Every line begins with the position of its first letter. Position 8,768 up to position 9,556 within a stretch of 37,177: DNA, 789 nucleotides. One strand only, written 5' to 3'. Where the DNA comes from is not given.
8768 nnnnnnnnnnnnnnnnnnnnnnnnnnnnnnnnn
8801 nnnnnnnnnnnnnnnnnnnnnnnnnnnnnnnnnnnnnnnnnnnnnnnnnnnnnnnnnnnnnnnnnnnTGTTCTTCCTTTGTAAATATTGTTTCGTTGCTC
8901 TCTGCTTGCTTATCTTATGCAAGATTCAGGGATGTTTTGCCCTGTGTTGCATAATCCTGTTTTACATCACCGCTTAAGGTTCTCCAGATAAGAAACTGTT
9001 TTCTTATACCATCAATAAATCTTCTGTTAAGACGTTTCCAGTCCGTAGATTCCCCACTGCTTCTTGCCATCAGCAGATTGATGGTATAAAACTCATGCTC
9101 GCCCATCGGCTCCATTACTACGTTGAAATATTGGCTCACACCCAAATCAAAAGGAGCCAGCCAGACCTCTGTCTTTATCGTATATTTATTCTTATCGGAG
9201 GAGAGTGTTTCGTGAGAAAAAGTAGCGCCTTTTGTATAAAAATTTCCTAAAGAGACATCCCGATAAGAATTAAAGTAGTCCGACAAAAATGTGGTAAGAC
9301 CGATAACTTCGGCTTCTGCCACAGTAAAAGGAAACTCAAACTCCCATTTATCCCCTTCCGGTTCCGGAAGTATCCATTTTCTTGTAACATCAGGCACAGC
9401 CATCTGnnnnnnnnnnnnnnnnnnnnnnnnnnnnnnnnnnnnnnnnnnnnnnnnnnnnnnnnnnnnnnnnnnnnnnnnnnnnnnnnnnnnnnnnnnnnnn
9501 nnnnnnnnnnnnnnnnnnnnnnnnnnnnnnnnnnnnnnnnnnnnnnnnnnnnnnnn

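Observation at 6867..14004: Four-gene envelope operon: 2-TM microprotein, TPR lipoprotein, 1462-aa pseudo-peptidase/FtsX fusion, 666-aa OPT-like membrane protein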

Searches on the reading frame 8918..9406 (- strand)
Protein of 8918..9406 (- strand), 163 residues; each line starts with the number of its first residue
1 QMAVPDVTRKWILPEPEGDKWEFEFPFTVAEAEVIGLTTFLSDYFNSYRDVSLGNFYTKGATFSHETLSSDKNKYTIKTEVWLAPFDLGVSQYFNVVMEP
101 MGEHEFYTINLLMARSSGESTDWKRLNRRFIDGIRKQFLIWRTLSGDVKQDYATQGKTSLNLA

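Call 36: search_protein_families(library=pfam, proteins=[window:8918-9406:-], max_evalue=0.01)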
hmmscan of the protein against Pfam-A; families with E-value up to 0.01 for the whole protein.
window:8918-9406:- (163 aa): 0 families

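Call 41: search_protein_representatives(protein=window:8918-9406:-)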
Query: 163 residues. Proteins with E-value up to 0.001 (for the whole library): 1425; up to 1e-10: 1064; up to 1e-30: 80. The best 150 are listed.
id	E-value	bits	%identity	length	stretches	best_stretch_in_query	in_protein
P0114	3.1e-48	179.9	54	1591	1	1-160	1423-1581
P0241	3.4e-47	176.5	54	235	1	1-158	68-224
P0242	3.2e-46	173.3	51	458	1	1-160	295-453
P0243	1.3e-45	171.3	49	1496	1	1-155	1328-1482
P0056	5.4e-44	166.1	51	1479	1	1-157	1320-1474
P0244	5.0e-43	162.9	47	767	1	1-160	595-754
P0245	1.2e-42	161.7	45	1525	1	1-161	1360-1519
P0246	3.6e-42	160.1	47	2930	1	2-160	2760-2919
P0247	8.4e-42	159.0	48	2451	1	1-158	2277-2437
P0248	3.8e-41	156.8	50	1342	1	2-158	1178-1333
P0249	6.4e-41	156.1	50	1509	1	1-155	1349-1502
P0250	7.2e-41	155.9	47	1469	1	2-159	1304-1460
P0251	3.8e-40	153.6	46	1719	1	2-160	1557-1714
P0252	6.3e-40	152.9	47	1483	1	2-160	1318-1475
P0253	8.6e-40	152.4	46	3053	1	2-160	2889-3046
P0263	6.7e-38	146.3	45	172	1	2-153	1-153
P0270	2.3e-36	141.3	42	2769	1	2-158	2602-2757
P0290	2.4e-33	131.5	41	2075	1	1-157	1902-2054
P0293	5.1e-33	130.4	42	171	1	2-156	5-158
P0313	5.0e-31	123.9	38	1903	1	1-163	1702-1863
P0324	2.1e-30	121.9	37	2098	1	1-157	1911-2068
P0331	1.1e-29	119.6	39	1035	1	3-160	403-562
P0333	2.2e-29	118.6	35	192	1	1-157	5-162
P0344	1.8e-28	115.6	38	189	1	1-158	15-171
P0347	2.4e-28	115.2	35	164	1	8-157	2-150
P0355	1.2e-27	112.9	36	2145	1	1-159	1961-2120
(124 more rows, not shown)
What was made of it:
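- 8918..9415 (-): Giant residues 1297-1462: family-specific cytoplasmic C-terminal domain of unknown fold. Found in 1425 clusters at 50% identity, in full-length members almost always at the C-terminus of 1450-3050-aa proteins (call 41).
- The giant does have a conserved cytoplasmic domain of unknown function (call 41).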

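Call 48: search_protein_families(library=pfam, proteins=[P0253, P0247, P0290, P0313], max_evalue=0.001)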
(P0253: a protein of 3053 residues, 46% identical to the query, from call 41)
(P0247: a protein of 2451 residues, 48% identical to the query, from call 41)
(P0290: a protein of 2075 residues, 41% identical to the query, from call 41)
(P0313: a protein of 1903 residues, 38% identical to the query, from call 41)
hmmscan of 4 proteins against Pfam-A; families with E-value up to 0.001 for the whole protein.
P0253 (3053 aa): 3 families
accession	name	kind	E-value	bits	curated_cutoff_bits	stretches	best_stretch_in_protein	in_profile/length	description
PF13205.12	Big_5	-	2.8e-25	89.5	23.6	1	1069-1167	3-97/105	Bacterial Ig-like domain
PF02687.27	FtsX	-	1.3e-13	51.5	25.5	1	2780-2889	7-118/120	FtsX-like permease C-terminal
PF04389.22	Peptidase_M28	-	2.3e-08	34.4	21.3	1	1486-1558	11-81/193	Peptidase family M28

P0247 (2451 aa): 5 families
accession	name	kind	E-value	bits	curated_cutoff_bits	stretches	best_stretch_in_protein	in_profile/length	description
PF01476.26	LysM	-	4.5e-16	58.9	20.9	1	158-182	1-25/43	LysM domain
PF02687.27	FtsX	-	3.5e-12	46.9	25.5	1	2167-2278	5-118/120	FtsX-like permease C-terminal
PF04389.22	Peptidase_M28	-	2.9e-07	30.8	21.3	1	510-593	1-78/193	Peptidase family M28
PF12704.14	MacB_PCD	-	3e-06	28.1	27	1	1854-2039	1-158/207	MacB-like periplasmic core domain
PF22310.2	NMB0315_dom_I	-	8.2e-05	23.3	27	0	439-497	7-65/83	NMB0315-like, domain I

P0290 (2075 aa): 1 family
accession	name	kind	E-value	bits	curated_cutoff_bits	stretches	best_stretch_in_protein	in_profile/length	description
PF02687.27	FtsX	-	5.1e-14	52.8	25.5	1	1795-1904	8-119/120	FtsX-like permease C-terminal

P0313 (1903 aa): 2 families
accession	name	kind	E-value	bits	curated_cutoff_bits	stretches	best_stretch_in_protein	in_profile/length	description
PF02687.27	FtsX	-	2.2e-14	54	25.5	1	1591-1704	4-119/120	FtsX-like permease C-terminal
PF04389.22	Peptidase_M28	-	5.6e-05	23.4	21.3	1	285-371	1-82/193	Peptidase family M28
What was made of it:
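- One variant carries LysM and NMB0315-like domains, which hints at peptidoglycan rather than free peptides (call 48).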

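Call 66: search_solved_structures(query=A5, max_evalue=10)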
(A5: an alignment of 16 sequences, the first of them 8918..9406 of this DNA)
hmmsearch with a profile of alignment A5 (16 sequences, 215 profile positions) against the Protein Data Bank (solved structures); distinct sequences matched with E-value up to 10: 7.
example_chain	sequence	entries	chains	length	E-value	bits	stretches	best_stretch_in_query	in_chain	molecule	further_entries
2h0i_A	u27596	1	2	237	0.38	13.2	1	35-78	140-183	Thiol:disulfide interchange protein dsbG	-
2h0h_A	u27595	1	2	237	0.38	13.2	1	35-78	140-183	Thiol:disulfide interchange protein dsbG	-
2h0g_A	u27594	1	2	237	0.39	13.2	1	35-78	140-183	Thiol:disulfide interchange protein dsbG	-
1v57_A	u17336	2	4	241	0.39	13.2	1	35-78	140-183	Thiol:disulfide interchange protein dsbG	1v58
5g1l_A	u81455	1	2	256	0.44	13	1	35-78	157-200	THIOL DISULFIDE INTERCHANGE PROTEIN DSBG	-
5g1k_A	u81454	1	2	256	0.45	13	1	35-78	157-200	THIOL DISULFIDE INTERCHANGE PROTEIN DSBG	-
2cs1_A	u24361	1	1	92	0.99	11.8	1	182-211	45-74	PMS1 protein homolog 1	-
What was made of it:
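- No CARF-containing PDB chain matches it (call 66).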

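Call 67: search_protein_families(library=ncbifam, proteins=[window:8918-9406:-], max_evalue=0.01)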
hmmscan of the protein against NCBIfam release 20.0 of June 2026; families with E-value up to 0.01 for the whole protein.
window:8918-9406:- (163 aa): 0 families

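Call 68: search_protein_families(library=pfam, proteins=[P0246, P0270, P0324, P0355], max_evalue=0.001)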
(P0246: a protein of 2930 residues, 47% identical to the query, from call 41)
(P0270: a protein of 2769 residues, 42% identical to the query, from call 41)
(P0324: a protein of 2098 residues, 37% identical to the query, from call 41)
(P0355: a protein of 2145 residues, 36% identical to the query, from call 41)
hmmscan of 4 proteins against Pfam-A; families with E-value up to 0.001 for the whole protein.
P0246 (2930 aa): 4 families
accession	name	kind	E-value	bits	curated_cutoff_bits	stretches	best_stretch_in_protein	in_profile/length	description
PF02687.27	FtsX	-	2.3e-14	53.9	25.5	1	2649-2759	5-117/120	FtsX-like permease C-terminal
PF13205.12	Big_5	-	4.1e-14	53.6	23.6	0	300-398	1-94/105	Bacterial Ig-like domain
PF04389.22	Peptidase_M28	-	5.4e-09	36.5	21.3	1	1445-1515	12-80/193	Peptidase family M28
PF05234.16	UAF_Rrn10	-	0.00047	20.8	20.8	0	273-326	7-61/122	UAF complex subunit Rrn10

P0270 (2769 aa): 3 families
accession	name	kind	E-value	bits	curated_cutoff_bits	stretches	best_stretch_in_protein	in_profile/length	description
PF13205.12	Big_5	-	3.7e-25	89.1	23.6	0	927-1012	20-101/105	Bacterial Ig-like domain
PF02687.27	FtsX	-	1.4e-11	44.9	25.5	1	2492-2600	6-116/120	FtsX-like permease C-terminal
PF04389.22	Peptidase_M28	-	3.1e-08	34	21.3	1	1331-1548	12-189/193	Peptidase family M28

P0324 (2098 aa): 1 family
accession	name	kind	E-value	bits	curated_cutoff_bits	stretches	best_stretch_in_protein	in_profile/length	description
PF02687.27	FtsX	-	1.1e-11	45.3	25.5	1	1798-1911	5-117/120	FtsX-like permease C-terminal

P0355 (2145 aa): 2 families
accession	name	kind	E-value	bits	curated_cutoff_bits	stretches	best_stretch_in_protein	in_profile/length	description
PF02687.27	FtsX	-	1.6e-12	48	25.5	1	1853-1962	8-118/120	FtsX-like permease C-terminal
PF04389.22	Peptidase_M28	-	7.7e-06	26.2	21.3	1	455-523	12-78/193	Peptidase family M28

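Call 69: find_encoding_contigs(protein=P0247, flank=10000, max_places=2)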
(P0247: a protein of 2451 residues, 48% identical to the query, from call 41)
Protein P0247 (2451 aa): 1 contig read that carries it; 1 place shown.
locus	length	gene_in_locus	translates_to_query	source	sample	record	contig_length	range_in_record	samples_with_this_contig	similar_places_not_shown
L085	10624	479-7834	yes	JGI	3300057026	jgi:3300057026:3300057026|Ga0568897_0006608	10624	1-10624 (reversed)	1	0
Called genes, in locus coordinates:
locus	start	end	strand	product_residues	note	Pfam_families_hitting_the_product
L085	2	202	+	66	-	?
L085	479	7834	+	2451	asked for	PF01476:LysM (faint), PF04389:Peptidase_M28 (weak), PF12704:MacB_PCD (weak), PF02687:FtsX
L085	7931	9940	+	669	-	-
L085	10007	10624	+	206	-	?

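Call 71: find_encoding_contigs(protein=P0253, flank=10000, max_places=2)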
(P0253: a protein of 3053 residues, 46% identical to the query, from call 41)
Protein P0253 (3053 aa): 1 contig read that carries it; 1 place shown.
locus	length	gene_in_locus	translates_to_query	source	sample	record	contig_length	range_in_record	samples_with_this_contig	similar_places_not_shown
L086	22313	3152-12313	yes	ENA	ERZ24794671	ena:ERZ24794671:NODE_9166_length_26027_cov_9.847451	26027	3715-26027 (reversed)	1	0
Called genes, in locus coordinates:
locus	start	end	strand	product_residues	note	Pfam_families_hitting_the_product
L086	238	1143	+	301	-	PF00701:DHDPS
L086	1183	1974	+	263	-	PF12724:Flavodoxin_5 (weak), PF12838:Fer4_7 (faint), PF00037:Fer4, PF12797:Fer4_2 (faint), PF12837:Fer4_6 (faint), PF13187:Fer4_9 (weak), PF13237:Fer4_10, PF14697:Fer4_21 (weak), +1 more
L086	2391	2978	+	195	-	PF13432:TPR_16, PF14559:TPR_19, PF13424:TPR_12, PF13432:TPR_16, PF12895:ANAPC3, PF13414:TPR_11 (weak), PF13424:TPR_12 (weak), PF13432:TPR_16 (weak), +11 more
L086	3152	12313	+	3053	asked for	PF13205:Big_5, PF04389:Peptidase_M28, PF02687:FtsX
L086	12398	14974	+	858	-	-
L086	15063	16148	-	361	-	PF01408:GFO_IDH_MocA, PF22725:GFO_IDH_MocA_C3, PF02894:GFO_IDH_MocA_C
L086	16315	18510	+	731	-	PF14498:Glyco_hyd_65N_2 (weak), PF22124:Glyco_hydro_95_cat, PF21307:Glyco_hydro_95_C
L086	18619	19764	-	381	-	PF14583:Pectate_lyase22 (faint)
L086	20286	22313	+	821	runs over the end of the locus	PF05448:AXE1, PF00326:Peptidase_S9 (weak)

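Call 87: search_protein_families(library=padloc, proteins=[window:8918-9406:-, P0263, P0293, P0333, P0347, P0344, P0290, P0313], max_evalue=1)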
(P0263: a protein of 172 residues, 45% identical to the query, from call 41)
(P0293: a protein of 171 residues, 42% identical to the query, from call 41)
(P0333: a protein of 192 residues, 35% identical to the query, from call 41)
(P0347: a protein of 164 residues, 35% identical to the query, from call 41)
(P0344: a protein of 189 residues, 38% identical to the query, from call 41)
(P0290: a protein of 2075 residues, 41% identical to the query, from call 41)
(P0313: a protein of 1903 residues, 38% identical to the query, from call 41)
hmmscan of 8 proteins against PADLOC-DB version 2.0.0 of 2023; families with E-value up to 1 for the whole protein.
window:8918-9406:- (163 aa): 0 families

P0263 (172 aa): 0 families

P0293 (171 aa): 1 family
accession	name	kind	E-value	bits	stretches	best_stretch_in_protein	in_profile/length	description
PDLC01991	CARF_m8--CARF_LolE_TM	-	0.026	10.6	1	2-55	547-602/810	-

P0333 (192 aa): 0 families

P0347 (164 aa): 0 families

P0344 (189 aa): 1 family
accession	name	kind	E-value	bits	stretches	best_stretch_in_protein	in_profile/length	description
PDLC01991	CARF_m8--CARF_LolE_TM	-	2.9e-05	20.4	1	3-44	537-580/810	-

P0290 (2075 aa): 2 families
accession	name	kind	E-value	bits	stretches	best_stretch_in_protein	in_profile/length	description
PDLC01991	CARF_m8--CARF_LolE_TM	-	7e-57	191.1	1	1310-2043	17-684/810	-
PDLC01990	CARF_m8--CARF_Beta-galactosidase_LolE_TM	-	1.9e-21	73.2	1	1780-2040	1405-1662/1791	-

P0313 (1903 aa): 2 families
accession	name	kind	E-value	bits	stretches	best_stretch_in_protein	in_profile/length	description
PDLC01991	CARF_m8--CARF_LolE_TM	-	1.6e-51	173.4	2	1566-1751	416-600/810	-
PDLC01990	CARF_m8--CARF_Beta-galactosidase_LolE_TM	-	4.6e-18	62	2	1589-1749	1414-1575/1791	-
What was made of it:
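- On CARF-domain membrane effector (PADLOC CARF_m8): The C-terminal domain alone gives no hit (call 87) and no PDB match (call 66).
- Closest known: PADLOC 'CARF_m8--CARF_LolE_TM' models. Different: No CARF-like part is detectable in the window protein (call 87), and there is no defence context.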

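Call 90: find_encoding_contigs(protein=P0331, flank=5000, max_places=3)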
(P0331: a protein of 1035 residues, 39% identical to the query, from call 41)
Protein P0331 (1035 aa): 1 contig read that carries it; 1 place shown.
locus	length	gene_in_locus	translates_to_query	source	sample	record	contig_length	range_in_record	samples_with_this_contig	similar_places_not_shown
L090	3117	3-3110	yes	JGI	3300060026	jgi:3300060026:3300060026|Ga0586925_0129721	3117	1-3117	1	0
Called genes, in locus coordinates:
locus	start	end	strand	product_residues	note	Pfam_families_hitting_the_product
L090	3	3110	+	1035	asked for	PF02687:FtsX, PF20581:DUF6785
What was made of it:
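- The fusion ORF is a single 3.1-kb metagenomic contig and could be an assembly or sequencing artefact (call 90).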

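Call 94: search_solved_structures(query=P0290, max_evalue=0.01)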
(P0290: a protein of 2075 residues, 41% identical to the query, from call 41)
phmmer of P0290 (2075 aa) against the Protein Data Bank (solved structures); distinct sequences matched with E-value up to 0.01: 10.
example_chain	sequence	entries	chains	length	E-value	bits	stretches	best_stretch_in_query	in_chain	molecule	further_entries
5gko_A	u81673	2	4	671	6.8e-10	39.9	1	1791-1903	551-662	Macrolide export ATP-binding/permease protein MacB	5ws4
9o9x_C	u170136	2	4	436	7.2e-09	36.5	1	1792-1905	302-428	ABC transporter permease YtrF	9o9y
5lil_A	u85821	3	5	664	4.2e-08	33.9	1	1791-1904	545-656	Macrolide export ATP-binding/permease protein MacB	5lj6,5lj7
5nik_J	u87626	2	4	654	3.5e-07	30.9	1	1792-1907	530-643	Macrolide export ATP-binding/permease protein MacB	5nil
9w37_A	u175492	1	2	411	4.4e-07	30.6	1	1714-1905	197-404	LolF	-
9w35_A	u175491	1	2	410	4.6e-07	30.5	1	1714-1905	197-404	LolF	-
9w2w_A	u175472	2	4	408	5.8e-07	30.2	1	1714-1903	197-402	LolF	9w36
7arh_C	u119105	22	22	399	7.2e-07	29.8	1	1788-1903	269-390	Lipoprotein-releasing ABC transporter permease subunit LolC | Lipo-releasing system transmembrane protein lolC | Lipoprotein-releasing system transmembrane prot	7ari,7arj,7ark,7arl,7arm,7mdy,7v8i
7mdx_A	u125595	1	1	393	1.2e-06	29.2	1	1788-1901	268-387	Lipoprotein-releasing system transmembrane protein LolC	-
5xu1_M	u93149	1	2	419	0.00066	20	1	1794-1904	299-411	ABC transporter permeae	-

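Call 95: search_solved_structures(query=P0324, max_evalue=0.01)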
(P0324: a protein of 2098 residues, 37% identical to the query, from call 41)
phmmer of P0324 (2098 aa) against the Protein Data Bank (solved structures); distinct sequences matched with E-value up to 0.01: 5.
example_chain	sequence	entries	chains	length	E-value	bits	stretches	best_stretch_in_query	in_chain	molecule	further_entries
9o9x_C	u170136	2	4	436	5.7e-05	23.8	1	1794-1911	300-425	ABC transporter permease YtrF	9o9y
5lil_A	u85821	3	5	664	0.00018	22.1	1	1783-1913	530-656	Macrolide export ATP-binding/permease protein MacB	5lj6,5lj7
5xu1_M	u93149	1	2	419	0.0024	18.4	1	1799-1913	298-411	ABC transporter permeae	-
5gko_A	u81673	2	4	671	0.0035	17.9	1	1774-1912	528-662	Macrolide export ATP-binding/permease protein MacB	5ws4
7arh_C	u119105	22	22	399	0.0078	16.7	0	1797-1911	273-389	Lipoprotein-releasing ABC transporter permease subunit LolC | Lipo-releasing system transmembrane protein lolC | Lipoprotein-releasing system transmembrane prot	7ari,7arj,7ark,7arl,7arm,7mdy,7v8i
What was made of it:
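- Tried and rejected: PDB sequence searches of the ectodomains of P0290 and P0324 gave nothing beyond the FtsX part (calls 94, 95).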
